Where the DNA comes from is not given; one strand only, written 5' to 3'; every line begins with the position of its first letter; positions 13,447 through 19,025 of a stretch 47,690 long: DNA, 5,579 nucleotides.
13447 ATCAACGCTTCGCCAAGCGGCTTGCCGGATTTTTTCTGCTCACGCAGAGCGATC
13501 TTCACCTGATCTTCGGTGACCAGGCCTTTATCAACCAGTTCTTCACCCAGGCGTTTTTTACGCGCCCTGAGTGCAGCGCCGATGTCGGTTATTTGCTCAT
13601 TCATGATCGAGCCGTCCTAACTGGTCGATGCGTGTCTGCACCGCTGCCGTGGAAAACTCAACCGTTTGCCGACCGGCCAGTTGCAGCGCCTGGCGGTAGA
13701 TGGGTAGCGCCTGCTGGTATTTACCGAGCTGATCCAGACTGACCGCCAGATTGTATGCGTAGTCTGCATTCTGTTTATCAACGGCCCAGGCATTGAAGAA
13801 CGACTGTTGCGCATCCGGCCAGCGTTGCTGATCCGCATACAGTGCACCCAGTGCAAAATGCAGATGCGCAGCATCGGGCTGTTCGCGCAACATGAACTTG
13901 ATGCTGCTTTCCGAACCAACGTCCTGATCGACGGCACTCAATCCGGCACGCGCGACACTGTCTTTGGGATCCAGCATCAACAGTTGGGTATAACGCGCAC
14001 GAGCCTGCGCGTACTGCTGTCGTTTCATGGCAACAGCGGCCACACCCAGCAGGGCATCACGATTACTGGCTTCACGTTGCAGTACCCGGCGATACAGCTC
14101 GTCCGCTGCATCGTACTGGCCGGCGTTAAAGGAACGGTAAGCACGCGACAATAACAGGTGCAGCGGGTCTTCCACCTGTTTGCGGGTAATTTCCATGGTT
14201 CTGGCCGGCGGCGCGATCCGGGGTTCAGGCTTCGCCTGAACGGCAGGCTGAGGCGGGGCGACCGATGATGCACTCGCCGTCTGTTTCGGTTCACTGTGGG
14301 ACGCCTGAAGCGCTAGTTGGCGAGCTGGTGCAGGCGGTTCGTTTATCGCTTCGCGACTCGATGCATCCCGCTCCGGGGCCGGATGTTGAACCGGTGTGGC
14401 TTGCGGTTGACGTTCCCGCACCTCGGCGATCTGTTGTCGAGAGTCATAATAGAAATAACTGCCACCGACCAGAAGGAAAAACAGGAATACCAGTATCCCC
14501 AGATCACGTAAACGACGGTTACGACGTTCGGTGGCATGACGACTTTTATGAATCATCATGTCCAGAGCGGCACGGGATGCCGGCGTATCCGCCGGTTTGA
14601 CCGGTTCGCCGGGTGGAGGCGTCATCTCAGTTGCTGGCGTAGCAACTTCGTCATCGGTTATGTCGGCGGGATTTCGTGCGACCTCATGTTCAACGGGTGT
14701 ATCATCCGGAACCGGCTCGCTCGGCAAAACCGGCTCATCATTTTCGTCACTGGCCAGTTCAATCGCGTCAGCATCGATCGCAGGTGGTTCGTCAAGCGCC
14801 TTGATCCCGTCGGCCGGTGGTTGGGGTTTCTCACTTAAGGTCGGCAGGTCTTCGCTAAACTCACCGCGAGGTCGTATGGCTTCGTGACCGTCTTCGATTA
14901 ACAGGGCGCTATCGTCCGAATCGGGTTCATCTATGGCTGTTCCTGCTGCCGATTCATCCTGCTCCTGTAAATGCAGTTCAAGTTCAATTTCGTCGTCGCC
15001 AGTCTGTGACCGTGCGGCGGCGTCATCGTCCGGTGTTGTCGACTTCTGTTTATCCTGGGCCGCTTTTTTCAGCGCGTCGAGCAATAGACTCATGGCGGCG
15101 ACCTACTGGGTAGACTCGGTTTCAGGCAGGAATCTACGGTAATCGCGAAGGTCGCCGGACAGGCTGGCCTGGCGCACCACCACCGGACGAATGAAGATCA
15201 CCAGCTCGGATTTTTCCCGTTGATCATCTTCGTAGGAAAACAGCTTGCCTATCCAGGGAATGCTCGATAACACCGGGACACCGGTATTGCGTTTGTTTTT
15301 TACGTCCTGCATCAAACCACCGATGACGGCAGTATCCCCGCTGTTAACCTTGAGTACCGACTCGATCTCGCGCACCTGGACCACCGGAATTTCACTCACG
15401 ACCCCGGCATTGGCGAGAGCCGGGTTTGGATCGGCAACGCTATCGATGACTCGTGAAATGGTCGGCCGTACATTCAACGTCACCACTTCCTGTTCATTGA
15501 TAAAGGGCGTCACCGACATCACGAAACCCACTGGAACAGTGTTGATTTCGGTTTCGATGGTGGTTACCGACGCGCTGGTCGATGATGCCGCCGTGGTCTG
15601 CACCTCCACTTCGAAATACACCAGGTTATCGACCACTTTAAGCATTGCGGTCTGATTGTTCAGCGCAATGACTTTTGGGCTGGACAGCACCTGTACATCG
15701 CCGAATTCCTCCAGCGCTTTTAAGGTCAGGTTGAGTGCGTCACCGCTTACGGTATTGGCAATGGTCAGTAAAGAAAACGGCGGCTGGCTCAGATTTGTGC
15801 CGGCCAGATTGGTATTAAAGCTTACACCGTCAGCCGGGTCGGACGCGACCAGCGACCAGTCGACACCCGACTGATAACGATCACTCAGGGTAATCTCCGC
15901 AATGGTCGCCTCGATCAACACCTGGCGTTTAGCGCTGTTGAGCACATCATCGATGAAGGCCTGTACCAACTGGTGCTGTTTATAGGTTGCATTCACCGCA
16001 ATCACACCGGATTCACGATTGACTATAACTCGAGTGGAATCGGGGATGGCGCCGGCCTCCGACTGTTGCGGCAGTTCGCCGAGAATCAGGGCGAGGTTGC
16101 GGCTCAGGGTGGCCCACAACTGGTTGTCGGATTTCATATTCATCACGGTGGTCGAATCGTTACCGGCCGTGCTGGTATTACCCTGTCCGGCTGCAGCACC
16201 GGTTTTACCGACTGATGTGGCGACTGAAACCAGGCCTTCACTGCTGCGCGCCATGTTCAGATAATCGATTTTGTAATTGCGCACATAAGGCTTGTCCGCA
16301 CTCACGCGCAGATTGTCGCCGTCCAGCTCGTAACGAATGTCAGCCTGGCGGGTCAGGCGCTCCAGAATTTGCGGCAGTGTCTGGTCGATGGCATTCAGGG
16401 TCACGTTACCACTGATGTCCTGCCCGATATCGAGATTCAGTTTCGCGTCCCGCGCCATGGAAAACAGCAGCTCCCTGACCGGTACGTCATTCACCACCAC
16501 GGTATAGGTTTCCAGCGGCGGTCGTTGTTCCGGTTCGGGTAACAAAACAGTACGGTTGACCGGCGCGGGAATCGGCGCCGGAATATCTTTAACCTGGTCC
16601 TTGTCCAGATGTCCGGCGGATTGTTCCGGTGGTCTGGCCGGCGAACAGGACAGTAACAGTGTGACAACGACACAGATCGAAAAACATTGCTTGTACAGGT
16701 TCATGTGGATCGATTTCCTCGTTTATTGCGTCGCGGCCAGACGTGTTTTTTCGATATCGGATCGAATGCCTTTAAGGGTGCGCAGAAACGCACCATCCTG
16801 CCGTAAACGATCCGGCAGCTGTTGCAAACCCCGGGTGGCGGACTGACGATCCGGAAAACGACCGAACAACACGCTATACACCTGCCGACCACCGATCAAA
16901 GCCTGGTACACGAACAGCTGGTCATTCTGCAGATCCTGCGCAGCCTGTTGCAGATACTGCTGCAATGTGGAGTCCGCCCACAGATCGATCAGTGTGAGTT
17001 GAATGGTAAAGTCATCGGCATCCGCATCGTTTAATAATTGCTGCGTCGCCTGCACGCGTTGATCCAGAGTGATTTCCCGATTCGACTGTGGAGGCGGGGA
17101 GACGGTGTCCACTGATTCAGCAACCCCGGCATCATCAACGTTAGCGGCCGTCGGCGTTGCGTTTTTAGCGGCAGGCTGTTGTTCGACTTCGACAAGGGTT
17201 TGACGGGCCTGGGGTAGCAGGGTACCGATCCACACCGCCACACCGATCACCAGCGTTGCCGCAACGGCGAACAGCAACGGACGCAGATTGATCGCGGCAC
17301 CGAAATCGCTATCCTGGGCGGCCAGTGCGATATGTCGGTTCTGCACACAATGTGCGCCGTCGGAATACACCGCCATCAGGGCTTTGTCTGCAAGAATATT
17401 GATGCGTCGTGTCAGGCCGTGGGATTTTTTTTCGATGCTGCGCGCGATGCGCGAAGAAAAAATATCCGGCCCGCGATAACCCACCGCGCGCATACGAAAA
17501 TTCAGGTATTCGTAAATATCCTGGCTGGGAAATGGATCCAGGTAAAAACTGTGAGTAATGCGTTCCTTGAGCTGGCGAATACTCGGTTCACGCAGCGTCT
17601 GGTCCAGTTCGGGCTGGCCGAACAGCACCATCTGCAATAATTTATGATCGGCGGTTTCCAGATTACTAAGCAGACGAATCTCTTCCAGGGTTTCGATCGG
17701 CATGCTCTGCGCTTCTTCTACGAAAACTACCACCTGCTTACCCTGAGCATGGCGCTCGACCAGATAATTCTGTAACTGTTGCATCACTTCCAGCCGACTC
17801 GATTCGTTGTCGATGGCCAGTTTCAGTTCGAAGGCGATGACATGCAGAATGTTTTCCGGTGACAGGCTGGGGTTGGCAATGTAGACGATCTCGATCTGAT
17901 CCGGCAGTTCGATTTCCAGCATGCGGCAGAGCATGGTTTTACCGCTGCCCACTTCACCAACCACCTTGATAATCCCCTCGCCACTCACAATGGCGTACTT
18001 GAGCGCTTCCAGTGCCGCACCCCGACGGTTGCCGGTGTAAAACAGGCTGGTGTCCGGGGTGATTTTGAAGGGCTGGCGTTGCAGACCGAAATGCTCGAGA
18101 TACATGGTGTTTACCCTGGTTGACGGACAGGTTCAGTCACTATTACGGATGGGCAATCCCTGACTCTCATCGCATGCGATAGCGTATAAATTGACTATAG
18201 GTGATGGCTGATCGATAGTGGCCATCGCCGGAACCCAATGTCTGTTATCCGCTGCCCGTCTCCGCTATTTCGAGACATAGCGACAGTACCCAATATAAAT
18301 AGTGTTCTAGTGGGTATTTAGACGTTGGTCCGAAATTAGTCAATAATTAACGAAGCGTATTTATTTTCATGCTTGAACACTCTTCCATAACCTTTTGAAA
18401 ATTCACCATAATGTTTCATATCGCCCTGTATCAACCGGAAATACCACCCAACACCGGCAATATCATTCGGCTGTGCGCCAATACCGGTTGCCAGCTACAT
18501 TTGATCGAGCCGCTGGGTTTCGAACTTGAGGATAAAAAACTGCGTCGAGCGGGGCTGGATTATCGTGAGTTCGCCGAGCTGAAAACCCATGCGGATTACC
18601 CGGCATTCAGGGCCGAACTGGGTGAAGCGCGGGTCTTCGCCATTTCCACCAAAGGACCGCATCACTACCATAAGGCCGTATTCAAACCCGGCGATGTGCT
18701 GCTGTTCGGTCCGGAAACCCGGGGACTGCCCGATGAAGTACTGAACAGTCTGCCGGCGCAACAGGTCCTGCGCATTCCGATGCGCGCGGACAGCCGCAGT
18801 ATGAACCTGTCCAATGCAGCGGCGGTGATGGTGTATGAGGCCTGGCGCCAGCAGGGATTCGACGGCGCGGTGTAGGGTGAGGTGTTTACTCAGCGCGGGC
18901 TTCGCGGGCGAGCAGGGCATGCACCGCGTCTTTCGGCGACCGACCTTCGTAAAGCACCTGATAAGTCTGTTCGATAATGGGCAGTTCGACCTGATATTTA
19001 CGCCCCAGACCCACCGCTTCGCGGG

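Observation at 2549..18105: Non-canonical MSHA/T2SS-hybrid type IV filament locus: 12 translationally coupled genes plus a detached pilin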

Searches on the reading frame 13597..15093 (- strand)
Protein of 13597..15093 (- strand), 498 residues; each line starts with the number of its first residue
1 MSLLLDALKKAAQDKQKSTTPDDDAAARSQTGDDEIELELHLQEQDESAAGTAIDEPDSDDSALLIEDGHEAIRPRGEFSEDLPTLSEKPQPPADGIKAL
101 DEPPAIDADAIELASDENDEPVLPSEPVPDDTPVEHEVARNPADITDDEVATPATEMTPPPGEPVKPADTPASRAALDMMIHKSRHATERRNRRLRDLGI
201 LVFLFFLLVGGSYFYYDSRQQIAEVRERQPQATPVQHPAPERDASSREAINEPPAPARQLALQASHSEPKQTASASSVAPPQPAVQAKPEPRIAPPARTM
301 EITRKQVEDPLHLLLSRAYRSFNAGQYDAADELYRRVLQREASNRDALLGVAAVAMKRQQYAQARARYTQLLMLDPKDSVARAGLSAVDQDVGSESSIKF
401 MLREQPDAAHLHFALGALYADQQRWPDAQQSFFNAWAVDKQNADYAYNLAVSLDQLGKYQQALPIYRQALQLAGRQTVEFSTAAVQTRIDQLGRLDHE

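Call 3: search_protein_families(library=pfam, proteins=[window:13597-15093:-], max_evalue=0.01)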
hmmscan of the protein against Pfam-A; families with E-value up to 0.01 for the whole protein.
window:13597-15093:- (498 aa): 16 families
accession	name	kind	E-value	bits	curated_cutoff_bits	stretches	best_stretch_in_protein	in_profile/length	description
PF07719.23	TPR_2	-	8.8e-13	47.7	27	1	443-473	1-31/34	Tetratricopeptide repeat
PF14559.12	TPR_19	-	2.2e-11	44.3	25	1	324-383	4-63/68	Tetratricopeptide repeat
PF13176.12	TPR_7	-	8.2e-11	41.6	27.9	1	447-474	3-30/36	Tetratricopeptide repeat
PF00515.34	TPR_1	-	7.1e-09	35.6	27.8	1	446-473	4-31/34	Tetratricopeptide repeat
PF13432.12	TPR_16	-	3e-08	34.4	32.7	1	414-473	2-61/65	Tetratricopeptide repeat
PF23914.1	TPR_CcmH_CycH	-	3.9e-08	33.7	42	1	321-379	97-155/158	Cytochrome c-type biogenesis protein H TPR domain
PF25063.1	ARM_TT21_C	-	7.4e-08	32.9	35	1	314-370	98-154/209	Tetratricopeptide repeat protein 21 C-terminal ARM domain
PF13181.12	TPR_8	-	6.1e-07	29.5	25.7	1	443-473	1-31/34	Tetratricopeptide repeat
PF13428.12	TPR_14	-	1.3e-06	29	23.5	0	313-352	3-42/44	Tetratricopeptide repeat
PF13424.12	TPR_12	-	4.7e-06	27.1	30.1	1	409-473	3-75/77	Tetratricopeptide repeat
PF13414.12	TPR_11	-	5e-05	23.4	26.8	0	416-457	1-42/42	TPR repeat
PF13374.12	TPR_10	-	0.00011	22.6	27.5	1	444-473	3-32/42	Tetratricopeptide repeat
PF13431.12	TPR_17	-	0.00045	20.7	24.4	0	439-463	9-33/34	Tetratricopeptide repeat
PF12895.13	ANAPC3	-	0.00073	20.2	27.2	0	416-466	30-79/82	Anaphase-promoting complex, cyclosome, subunit 3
PF13174.12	TPR_6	-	0.0014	19.6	26.3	0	447-471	4-28/33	Tetratricopeptide repeat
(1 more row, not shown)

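Call 5: search_protein_families(library=ncbifam, proteins=[window:13597-15093:-], max_evalue=0.01)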
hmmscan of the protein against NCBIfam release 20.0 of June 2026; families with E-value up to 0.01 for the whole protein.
window:13597-15093:- (498 aa): 19 families
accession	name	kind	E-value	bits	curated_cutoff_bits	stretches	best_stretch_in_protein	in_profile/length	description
TIGR02552.1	LcrH_SycD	equivalog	2.9e-15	56.2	104.8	2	308-381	15-88/136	SycD/LcrH family type III secretion system chaperone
NF033920.0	C39_PA2778_fam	equivalog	6.7e-11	42.1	150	2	385-473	166-254/255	PA2778 family cysteine peptidase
TIGR00540.1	TPR_hemY_coli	hypoth_equivalog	2e-09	36.7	142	1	401-469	318-385/385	heme biosynthesis-associated TPR protein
TIGR02917.1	PEP_TPR_lipo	equivalog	2e-09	35.9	312.2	2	314-383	162-231/899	XrtA/PEP-CTERM system TPR-repeat protein PrsT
NF040959.1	MamA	equivalog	7.9e-09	35.2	200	1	402-475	98-171/204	magnetosome protein MamA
NF047371.1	FlcA_CTERM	equivalog_domain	1.4e-08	33.7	300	1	403-477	467-541/646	periplasmic flagellar collar protein FlcA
TIGR02521.1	type_IV_pilW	equivalog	4.3e-08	33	154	2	406-473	28-95/234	type IV pilus biogenesis/stability protein PilW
NF033758.1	gliding_GltE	equivalog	9.2e-07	28.2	225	1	318-377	263-322/411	adventurous gliding motility TPR repeat lipoprotein GltE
NF042912.1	Amuc_1098_fam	equivalog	2.1e-06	26.1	750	1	291-371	137-215/805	Amuc_1098 family type IV pilus outer membrane protein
NF008520.0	PRK11447.1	equivalog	3.8e-06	25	858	1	313-469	353-521/1157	cellulose synthase complex outer membrane protein BcsC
TIGR03939.1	PGA_TPR_OMP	equivalog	6.1e-06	24.7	366.65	1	314-379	91-154/800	poly-beta-1,6 N-acetyl-D-glucosamine export porin PgaA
NF011859.0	PRK15331.1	equivalog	2e-05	24.8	184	1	309-373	35-99/165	type III secretion system translocator chaperone SicA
NF053607.1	CHU_0125_OmpA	equivalog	5.1e-05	22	620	0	401-478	45-122/639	CHU_0125 family OmpA-like outer membrane integrity protein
TIGR02795.1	tol_pal_ybgF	equivalog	6e-05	23.6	90.1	0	321-381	49-112/119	tol-pal system protein YbgF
NF052230.1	T9SS_PorE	exception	0.00027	19.3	600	0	315-390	63-136/648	PorE family type IX secretion system protein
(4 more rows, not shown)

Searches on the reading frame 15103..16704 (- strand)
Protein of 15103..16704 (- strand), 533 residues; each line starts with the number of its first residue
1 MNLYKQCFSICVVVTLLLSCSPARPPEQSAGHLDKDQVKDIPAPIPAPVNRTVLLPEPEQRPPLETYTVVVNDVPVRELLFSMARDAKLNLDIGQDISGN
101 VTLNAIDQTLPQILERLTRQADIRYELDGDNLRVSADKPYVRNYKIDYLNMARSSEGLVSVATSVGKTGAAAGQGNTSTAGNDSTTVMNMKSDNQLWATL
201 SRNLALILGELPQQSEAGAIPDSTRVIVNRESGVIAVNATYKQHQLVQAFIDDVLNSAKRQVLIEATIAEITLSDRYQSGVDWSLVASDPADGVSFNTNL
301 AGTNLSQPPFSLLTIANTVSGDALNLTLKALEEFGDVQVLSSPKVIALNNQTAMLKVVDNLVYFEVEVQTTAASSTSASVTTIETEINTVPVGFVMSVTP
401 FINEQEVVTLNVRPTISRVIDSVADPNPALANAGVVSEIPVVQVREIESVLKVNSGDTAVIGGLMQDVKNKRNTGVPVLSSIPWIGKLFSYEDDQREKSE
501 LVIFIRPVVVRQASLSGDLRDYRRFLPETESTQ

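Call 3: search_protein_families(library=pfam, proteins=[window:15103-16704:-], max_evalue=0.01)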
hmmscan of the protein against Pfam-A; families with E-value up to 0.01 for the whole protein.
window:15103-16704:- (533 aa): 3 families
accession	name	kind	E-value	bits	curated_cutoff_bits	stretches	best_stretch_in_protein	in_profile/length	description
PF00263.26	Secretin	-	2.6e-41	141.5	27.5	1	330-511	1-169/169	Bacterial type II and III secretion system protein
PF07660.19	STN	-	0.00038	20.6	28.4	1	94-136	6-51/52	Secretin and TonB N terminus short domain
PF07655.18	Secretin_N_2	-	0.00059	20.7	23.4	1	143-209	3-78/91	Secretin N-terminal domain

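Call 5: search_protein_families(library=ncbifam, proteins=[window:15103-16704:-], max_evalue=0.01)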
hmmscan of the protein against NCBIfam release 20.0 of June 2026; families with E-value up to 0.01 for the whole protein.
window:15103-16704:- (533 aa): 9 families
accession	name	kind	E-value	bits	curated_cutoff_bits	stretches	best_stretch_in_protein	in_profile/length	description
TIGR02519.1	pilus_MshL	equivalog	1.9e-79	266.7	250.2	1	226-510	1-290/290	pilus (MSHA type) biogenesis protein MshL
TIGR02517.1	type_II_gspD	equivalog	7.8e-49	166.6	351.35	1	160-513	265-593/600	type II secretion system secretin GspD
TIGR02515.1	IV_pilus_PilQ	subfamily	1.1e-36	126.7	284.35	1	69-510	6-427/428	type IV pilus secretin PilQ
TIGR02516.1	type_III_yscC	equivalog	1.2e-33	116.5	238.45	1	210-511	181-462/463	type III secretion system outer membrane ring subunit SctC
NF010083.0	PRK13568.1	equivalog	1.3e-32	113.1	554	2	216-511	144-418/419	DNA uptake porin HofQ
NF007851.2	PRK10560.1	exception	1e-25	90.4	598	2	259-511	178-410/412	DNA uptake porin HofQ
TIGR02520.1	pilus_B_mal_scr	equivalog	1.3e-23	83.3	287.65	1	140-509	159-513/513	PilN family type IVB pilus formation outer membrane protein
NF011873.0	PRK15346.1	equivalog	4.8e-22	78.3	524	1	248-512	260-496/499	EscC/YscC/HrcC family type III secretion system outer membrane ring protein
NF042912.1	Amuc_1098_fam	equivalog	2.1e-19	69.1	750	2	293-509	546-795/805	Amuc_1098 family type IV pilus outer membrane protein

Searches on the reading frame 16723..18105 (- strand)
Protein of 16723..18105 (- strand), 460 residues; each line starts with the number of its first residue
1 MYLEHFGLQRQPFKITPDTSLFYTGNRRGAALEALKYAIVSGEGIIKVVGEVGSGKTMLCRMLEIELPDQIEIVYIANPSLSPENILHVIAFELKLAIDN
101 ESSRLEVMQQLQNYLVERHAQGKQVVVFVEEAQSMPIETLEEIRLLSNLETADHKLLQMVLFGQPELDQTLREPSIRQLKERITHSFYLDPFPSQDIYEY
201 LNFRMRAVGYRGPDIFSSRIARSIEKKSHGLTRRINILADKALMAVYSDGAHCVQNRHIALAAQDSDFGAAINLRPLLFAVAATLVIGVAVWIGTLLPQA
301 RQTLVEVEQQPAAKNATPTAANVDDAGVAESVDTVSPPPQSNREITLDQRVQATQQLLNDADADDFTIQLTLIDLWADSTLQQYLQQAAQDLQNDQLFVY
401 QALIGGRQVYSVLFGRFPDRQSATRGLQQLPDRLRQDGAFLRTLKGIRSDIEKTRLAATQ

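Call 3: search_protein_families(library=pfam, proteins=[window:16723-18105:-], max_evalue=0.01)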
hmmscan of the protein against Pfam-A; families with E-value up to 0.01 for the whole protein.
window:16723-18105:- (460 aa): 5 families
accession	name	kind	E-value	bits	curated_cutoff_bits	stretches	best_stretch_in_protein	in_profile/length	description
PF13401.12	AAA_22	-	2.4e-29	102.7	27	1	42-171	4-130/130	AAA domain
PF13191.12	AAA_16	-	1.7e-05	25.8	32.6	1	31-153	11-162/167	AAA ATPase domain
PF05036.18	SPOR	-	8.8e-05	23.2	21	1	385-441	18-74/76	SPOR domain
PF07693.20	KAP_NTPase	-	0.002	17.9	20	1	45-127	22-91/293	KAP family P-loop domain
PF20720.3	nSTAND3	-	0.0044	17.2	27.2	0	41-79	15-54/155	Novel STAND NTPase 3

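Call 5: search_protein_families(library=ncbifam, proteins=[window:16723-18105:-], max_evalue=0.01)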
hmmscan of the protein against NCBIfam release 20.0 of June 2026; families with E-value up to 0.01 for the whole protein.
window:16723-18105:- (460 aa): 2 families
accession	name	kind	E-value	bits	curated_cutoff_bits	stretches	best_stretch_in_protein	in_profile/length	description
TIGR03015.1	pepcterm_ATPase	hypoth_equivalog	1.6e-61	208.1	324.5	1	1-259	1-259/269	XrtA/PEP-CTERM system-associated ATPase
TIGR02237.1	recomb_radB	equivalog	0.0027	17.6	172.4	1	44-98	13-68/210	DNA repair and recombination protein RadB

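Call 92: search_protein_families(library=pfam, alignment_id=A8, max_evalue=0.01)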
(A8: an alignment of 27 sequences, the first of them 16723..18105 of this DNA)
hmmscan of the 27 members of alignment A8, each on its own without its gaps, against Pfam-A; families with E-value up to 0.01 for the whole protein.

A. member 1, window:16723-18105:- (460 aa): 5 families
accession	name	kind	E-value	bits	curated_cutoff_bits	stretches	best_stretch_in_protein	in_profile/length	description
PF13401.12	AAA_22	-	2.4e-29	102.7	27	1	42-171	4-130/130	AAA domain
PF13191.12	AAA_16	-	1.7e-05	25.8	32.6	1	31-153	11-162/167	AAA ATPase domain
PF05036.18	SPOR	-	8.8e-05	23.2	21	1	385-441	18-74/76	SPOR domain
PF07693.20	KAP_NTPase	-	0.002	17.9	20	1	45-127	22-91/293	KAP family P-loop domain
PF20720.3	nSTAND3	-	0.0044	17.2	27.2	0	41-79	15-54/155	Novel STAND NTPase 3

B. families by the number of members that match (of 27 scanned): 16 families
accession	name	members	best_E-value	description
PF13401.12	AAA_22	27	8e-30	AAA domain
PF13191.12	AAA_16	27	2.5e-07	AAA ATPase domain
PF20720.3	nSTAND3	23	0.00085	Novel STAND NTPase 3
PF00005.33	ABC_tran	13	0.0013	ABC transporter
PF05036.18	SPOR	12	7.8e-07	SPOR domain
PF25201.1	nSTAND6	10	0.00015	Novel STAND NTPase 6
PF07728.20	AAA_5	6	0.0012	AAA domain (dynein-related subfamily)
PF14532.12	Sigma54_activ_2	5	0.00094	Sigma-54 interaction domain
PF07693.20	KAP_NTPase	3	0.002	KAP family P-loop domain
PF00004.35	AAA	2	0.0047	ATPase family associated with various cellular activities (AAA)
PF01637.24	ATPase_2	2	0.0052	ATPase domain predominantly from Archaea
PF10923.14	BrxC_BrxD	2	0.0075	BREX system ATP-binding protein BrxC/D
PF13604.12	AAA_30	1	0.003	AAA domain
PF06365.17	CD34_antigen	1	0.0035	CD34/Podocalyxin family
PF20703.3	nSTAND1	1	0.0059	Novel STAND NTPase 1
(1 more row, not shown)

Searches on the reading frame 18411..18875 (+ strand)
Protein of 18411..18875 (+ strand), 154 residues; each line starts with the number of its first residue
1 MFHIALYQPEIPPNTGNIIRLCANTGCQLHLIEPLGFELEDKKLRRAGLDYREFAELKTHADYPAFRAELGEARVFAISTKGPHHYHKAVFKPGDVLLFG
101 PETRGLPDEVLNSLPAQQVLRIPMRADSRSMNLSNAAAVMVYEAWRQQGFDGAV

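Call 110: search_protein_families(library=pfam, proteins=[window:18411-18875:+], max_evalue=0.00001)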
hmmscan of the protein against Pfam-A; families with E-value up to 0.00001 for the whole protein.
window:18411-18875:+ (154 aa): 1 family
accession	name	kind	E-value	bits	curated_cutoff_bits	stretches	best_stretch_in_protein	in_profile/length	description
PF00588.24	SpoU_methylase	-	2.1e-33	115.8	29.7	1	2-142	2-142/142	SpoU rRNA Methylase family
